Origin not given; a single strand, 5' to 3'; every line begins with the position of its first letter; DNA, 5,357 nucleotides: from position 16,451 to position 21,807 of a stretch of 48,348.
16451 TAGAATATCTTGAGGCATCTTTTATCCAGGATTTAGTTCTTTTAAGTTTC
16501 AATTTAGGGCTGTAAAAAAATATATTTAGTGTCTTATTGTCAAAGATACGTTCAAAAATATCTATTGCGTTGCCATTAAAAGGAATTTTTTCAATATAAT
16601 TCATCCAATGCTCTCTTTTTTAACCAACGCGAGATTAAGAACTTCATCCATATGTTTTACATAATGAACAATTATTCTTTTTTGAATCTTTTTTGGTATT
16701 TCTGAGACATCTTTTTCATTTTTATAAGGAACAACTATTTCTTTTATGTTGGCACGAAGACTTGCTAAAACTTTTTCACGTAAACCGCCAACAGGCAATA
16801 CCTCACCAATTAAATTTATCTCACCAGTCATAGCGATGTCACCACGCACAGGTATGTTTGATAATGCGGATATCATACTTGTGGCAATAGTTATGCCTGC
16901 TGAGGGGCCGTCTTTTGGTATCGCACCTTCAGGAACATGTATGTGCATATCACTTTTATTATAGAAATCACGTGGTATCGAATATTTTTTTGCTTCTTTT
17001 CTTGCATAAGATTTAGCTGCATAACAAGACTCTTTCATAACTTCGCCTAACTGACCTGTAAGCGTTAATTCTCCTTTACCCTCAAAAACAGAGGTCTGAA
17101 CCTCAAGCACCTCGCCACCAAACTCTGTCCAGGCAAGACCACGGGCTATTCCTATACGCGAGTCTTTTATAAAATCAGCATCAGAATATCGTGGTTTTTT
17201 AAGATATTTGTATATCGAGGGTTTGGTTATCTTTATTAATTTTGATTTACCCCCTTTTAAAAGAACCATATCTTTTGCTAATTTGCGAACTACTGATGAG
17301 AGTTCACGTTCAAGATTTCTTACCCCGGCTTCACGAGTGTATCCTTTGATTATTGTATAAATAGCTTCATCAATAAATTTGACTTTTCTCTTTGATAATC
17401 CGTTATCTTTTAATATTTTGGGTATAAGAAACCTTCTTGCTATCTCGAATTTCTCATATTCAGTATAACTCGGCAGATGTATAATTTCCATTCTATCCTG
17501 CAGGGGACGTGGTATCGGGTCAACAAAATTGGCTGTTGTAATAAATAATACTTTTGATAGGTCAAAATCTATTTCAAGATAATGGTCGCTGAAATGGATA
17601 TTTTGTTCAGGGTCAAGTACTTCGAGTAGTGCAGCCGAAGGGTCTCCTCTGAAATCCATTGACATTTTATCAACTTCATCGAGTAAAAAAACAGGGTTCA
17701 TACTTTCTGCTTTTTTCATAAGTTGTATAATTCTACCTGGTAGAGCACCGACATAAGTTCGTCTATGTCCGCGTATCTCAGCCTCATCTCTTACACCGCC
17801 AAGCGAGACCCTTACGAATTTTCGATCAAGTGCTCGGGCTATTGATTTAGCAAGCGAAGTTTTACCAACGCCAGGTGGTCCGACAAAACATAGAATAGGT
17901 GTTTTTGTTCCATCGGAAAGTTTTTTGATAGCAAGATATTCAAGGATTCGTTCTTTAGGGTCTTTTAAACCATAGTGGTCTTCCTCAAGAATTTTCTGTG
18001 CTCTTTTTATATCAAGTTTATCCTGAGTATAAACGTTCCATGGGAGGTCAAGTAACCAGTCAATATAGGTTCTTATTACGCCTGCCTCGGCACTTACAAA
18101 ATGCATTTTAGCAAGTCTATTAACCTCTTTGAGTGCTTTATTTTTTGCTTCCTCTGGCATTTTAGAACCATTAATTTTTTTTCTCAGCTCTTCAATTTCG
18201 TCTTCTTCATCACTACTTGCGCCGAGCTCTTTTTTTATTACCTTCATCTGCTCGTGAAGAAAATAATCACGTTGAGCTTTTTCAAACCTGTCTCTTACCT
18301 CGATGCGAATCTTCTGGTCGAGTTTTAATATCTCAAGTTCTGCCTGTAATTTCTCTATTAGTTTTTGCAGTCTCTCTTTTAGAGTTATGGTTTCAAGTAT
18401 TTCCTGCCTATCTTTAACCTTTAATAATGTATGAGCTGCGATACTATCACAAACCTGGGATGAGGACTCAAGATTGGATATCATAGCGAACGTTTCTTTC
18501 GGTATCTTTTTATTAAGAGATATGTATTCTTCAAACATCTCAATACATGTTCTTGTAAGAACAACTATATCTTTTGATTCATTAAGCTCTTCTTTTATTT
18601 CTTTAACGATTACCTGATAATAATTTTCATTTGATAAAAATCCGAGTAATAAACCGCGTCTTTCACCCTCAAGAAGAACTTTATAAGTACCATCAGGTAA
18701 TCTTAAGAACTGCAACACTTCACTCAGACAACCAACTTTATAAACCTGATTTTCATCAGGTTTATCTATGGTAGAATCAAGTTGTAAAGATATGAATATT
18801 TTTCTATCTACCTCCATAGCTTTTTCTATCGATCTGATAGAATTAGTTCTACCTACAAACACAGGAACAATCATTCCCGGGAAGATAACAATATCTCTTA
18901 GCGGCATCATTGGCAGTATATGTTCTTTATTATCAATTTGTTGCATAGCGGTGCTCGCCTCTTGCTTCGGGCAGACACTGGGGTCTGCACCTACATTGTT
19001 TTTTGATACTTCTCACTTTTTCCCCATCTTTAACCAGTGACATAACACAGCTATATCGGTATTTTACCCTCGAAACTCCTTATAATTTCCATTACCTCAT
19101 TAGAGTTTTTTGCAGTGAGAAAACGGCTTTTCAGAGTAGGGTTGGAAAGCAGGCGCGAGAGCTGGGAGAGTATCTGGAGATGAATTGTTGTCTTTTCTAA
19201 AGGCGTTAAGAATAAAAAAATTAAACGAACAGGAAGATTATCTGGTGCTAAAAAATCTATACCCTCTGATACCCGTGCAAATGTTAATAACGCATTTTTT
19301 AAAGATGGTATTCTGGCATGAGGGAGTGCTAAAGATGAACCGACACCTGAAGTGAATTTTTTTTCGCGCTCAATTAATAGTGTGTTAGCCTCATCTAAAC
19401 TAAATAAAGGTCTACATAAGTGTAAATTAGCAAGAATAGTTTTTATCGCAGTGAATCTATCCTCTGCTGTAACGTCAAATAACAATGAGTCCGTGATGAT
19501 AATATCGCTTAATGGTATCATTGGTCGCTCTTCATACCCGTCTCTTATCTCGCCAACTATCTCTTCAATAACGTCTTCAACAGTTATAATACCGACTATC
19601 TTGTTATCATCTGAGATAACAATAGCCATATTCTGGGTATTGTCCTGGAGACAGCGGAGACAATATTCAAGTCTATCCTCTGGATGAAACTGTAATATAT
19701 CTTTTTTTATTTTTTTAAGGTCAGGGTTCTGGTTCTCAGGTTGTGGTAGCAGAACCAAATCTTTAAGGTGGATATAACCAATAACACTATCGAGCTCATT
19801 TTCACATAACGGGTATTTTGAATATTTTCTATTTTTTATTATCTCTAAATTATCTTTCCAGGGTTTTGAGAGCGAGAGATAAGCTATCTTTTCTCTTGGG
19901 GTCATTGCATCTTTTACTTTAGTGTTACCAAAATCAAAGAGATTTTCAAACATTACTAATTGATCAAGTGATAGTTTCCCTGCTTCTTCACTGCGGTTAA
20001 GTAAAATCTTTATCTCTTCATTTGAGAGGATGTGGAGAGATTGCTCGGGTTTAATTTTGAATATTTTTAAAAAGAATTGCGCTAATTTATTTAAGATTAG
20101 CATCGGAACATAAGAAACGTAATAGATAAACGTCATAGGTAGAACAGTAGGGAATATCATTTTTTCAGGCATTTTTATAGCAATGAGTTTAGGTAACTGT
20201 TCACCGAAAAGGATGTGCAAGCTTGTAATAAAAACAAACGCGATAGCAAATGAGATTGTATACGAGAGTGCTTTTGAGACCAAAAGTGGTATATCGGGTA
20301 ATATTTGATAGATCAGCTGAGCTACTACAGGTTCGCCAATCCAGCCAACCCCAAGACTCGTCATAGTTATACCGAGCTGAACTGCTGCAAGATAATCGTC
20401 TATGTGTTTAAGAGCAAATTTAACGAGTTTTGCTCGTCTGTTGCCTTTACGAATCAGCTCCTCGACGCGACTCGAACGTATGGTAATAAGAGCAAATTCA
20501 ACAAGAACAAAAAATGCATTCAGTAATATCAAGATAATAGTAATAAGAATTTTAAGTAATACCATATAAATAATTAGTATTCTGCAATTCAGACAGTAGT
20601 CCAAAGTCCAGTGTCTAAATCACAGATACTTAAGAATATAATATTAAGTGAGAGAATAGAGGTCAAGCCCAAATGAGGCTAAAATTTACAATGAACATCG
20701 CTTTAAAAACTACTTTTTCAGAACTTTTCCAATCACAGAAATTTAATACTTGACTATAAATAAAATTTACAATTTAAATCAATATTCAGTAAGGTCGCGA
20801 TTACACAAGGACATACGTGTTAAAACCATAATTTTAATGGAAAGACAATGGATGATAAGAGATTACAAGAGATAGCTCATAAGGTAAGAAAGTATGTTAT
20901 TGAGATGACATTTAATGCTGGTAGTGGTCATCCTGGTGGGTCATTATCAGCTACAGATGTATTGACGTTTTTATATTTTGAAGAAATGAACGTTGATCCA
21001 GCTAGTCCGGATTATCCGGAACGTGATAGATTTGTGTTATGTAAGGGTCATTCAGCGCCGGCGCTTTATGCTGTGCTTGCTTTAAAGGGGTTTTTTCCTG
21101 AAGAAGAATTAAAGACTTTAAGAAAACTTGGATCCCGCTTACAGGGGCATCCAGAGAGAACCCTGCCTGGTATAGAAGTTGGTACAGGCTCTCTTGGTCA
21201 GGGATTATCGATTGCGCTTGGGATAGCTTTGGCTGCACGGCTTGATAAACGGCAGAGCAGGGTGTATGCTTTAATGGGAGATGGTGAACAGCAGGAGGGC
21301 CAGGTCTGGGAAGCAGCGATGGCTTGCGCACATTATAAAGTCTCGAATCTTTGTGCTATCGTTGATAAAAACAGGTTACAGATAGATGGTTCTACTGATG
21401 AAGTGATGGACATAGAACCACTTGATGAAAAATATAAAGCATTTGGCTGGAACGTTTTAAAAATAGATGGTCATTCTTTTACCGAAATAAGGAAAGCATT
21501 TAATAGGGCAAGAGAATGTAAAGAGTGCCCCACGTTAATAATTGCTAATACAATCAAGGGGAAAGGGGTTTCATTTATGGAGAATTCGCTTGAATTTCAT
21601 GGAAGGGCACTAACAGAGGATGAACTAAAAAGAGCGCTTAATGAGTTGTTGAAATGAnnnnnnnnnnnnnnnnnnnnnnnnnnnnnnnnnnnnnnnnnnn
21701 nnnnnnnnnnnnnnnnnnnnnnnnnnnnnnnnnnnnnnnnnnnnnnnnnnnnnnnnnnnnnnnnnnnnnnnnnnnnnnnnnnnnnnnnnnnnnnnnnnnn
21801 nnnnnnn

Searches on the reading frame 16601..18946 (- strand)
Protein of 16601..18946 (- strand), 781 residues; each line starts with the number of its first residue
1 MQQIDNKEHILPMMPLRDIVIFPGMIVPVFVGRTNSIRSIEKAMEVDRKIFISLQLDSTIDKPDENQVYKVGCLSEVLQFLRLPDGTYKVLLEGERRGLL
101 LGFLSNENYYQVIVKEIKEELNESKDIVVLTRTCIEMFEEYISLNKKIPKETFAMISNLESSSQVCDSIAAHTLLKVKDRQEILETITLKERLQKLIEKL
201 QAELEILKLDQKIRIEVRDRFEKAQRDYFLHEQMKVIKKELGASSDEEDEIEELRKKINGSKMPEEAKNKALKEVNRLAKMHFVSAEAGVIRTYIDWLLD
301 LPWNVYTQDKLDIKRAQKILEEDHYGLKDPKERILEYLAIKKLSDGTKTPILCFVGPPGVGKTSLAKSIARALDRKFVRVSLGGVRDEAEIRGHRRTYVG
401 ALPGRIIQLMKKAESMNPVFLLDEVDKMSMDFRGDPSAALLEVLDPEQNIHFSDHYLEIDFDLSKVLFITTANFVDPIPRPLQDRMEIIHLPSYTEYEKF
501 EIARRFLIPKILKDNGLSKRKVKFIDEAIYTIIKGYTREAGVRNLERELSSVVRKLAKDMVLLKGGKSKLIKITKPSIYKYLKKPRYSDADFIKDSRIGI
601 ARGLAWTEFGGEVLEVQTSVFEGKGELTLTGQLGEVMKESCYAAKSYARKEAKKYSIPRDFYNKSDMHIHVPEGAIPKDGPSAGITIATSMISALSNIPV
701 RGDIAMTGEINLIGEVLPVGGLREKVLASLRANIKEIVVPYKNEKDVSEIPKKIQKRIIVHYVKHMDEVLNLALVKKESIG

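Call 39: search_protein_families(library=pfam, proteins=[window:16601-18946:-])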
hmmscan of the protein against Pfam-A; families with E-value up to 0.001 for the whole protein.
window:16601-18946:- (781 aa): 12 families
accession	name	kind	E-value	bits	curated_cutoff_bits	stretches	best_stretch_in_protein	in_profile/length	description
PF05362.19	Lon_C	-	2.2e-81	272.8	21.1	1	572-775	1-204/205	Lon protease (S16) C-terminal proteolytic domain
PF02190.22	LON_substr_bdg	-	3e-49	168.1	28.7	1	11-201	2-199/200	ATP-dependent protease La (LON) substrate-binding domain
PF00004.35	AAA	-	5e-26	92.1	21.2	1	352-489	1-126/131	ATPase family associated with various cellular activities (AAA)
PF22667.2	Lon_lid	-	6.8e-21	74.1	27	1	513-562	1-50/57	Lon protease AAA+ ATPase lid domain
PF07728.20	AAA_5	-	4.4e-08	33.7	22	1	352-486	2-139/139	AAA domain (dynein-related subfamily)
PF13541.12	ChlI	-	1.6e-07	31.7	27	1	617-743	2-121/121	Subunit ChlI of Mg-chelatase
PF13191.12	AAA_16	-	1.5e-06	29.2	32.6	1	339-412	15-85/167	AAA ATPase domain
PF13401.12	AAA_22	-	1.4e-05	25.9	27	1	350-431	6-99/130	AAA domain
PF07724.20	AAA_2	-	5.7e-05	23.6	27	1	353-476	7-127/166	AAA domain (Cdc48 subfamily)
PF08298.17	AAA_PrkA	-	8.9e-05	22.1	25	1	318-376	55-112/358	PrkA AAA domain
PF13173.12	AAA_14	-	0.00029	21.3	27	0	349-429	2-75/129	AAA domain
PF00931.28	NB-ARC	-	0.00083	19.1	23.5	0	340-373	9-42/248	NB-ARC domain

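Call 41: find_homologous_proteins(query=window:16601-18946:-, max_evalue=1e-50)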
Query window:16601-18946:- (781 aa): 8000 proteins with E <= 1e-50 among 8000 candidates; the best 120 are listed.
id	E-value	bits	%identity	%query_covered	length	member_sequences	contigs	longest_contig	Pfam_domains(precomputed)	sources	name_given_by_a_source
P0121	0.0e+0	1711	100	100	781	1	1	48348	PF02190.23,PF05362.20,PF00004.36,PF13401.13,PF22667.3,PF07728.21,PF13191.13,PF13541.13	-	-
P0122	1.6e-284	964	56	98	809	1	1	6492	PF02190.23,PF05362.20,PF00004.36,PF22667.3,PF07728.21,PF13541.13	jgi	jgi:ATP-dependent Lon protease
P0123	2.2e-282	957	56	98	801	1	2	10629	PF02190.23,PF05362.20,PF00004.36,PF22667.3,PF07728.21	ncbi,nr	ncbi:MAG: endopeptidase La [bacterium]|nr:endopeptidase La [bacterium] MDT8396547.1 endopeptidase La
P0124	4.0e-282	956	56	99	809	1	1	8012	PF02190.23,PF05362.20,PF00004.36,PF22667.3,PF07728.21,PF13541.13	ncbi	-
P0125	1.5e-281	954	57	98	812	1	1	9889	PF02190.23,PF05362.20,PF00004.36,PF22667.3,PF07728.21,PF13541.13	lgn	-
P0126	4.1e-281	953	56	98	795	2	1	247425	PF02190.23,PF05362.20,PF00004.36,PF22667.3,PF07728.21,PF13541.13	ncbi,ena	-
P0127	5.5e-281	953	57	98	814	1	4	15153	PF02190.23,PF05362.20,PF00004.36,PF22667.3,PF07728.21,PF13541.13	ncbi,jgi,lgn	jgi:ATP-dependent Lon protease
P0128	2.0e-280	951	56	98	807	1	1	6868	PF02190.23,PF05362.20,PF00004.36,PF22667.3,PF07728.21,PF13541.13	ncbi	-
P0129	7.2e-280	949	57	98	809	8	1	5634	PF02190.23,PF05362.20,PF00004.36,PF22667.3,PF07728.21,PF13541.13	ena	-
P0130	9.0e-280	949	56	98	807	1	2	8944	PF02190.23,PF05362.20,PF00004.36,PF22667.3,PF07728.21,PF13541.13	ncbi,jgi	jgi:ATP-dependent Lon protease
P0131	9.0e-280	949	56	98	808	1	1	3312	PF02190.23,PF05362.20,PF00004.36,PF22667.3,PF07728.21,PF13541.13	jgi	jgi:ATP-dependent Lon protease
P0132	1.1e-279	948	57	98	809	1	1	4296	PF02190.23,PF05362.20,PF00004.36,PF22667.3,PF07728.21,PF13541.13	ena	-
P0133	1.6e-279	948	57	98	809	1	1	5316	PF02190.23,PF05362.20,PF00004.36,PF22667.3,PF07728.21,PF13541.13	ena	-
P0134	1.6e-279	948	55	99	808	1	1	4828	PF02190.23,PF05362.20,PF00004.36,PF22667.3,PF07728.21,PF13541.13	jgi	-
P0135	1.9e-279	947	55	98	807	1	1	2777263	PF07724.21,PF02190.23,PF05362.20,PF00004.36,PF22667.3,PF07728.21,PF13541.13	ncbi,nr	ncbi:MAG: endopeptidase La [bacterium]|nr:MAG: endopeptidase La [bacterium]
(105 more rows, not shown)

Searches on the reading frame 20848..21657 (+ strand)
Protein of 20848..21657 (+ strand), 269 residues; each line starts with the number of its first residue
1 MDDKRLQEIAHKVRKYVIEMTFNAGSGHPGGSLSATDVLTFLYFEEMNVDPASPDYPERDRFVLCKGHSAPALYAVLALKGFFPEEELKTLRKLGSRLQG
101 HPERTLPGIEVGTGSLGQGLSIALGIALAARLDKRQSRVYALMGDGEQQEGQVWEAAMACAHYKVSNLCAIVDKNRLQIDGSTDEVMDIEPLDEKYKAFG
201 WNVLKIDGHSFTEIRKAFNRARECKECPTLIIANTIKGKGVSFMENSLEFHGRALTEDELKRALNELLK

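Call 11: search_protein_families(library=pfam, proteins=[window:20848-21657:+])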
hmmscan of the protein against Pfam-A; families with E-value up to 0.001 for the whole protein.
window:20848-21657:+ (269 aa): 5 families
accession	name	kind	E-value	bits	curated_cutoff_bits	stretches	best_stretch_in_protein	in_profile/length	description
PF00456.26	Transketolase_N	-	8.7e-61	206.2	22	1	7-263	3-271/334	Transketolase, thiamine diphosphate binding domain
PF13292.11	DXP_synthase_N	-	5e-12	46.1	21.2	1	1-180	13-176/274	1-deoxy-D-xylulose-5-phosphate synthase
PF00676.26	E1_dh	-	1.3e-08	34.7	22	1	82-224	69-210/300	Dehydrogenase E1 component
PF02775.26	TPP_enzyme_C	-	1.3e-05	25.4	21.9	1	107-175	23-82/151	Thiamine pyrophosphate enzyme, C-terminal TPP binding domain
PF09364.15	XFP_N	-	0.00026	20.4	23.7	0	99-218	125-244/364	XFP N-terminal domain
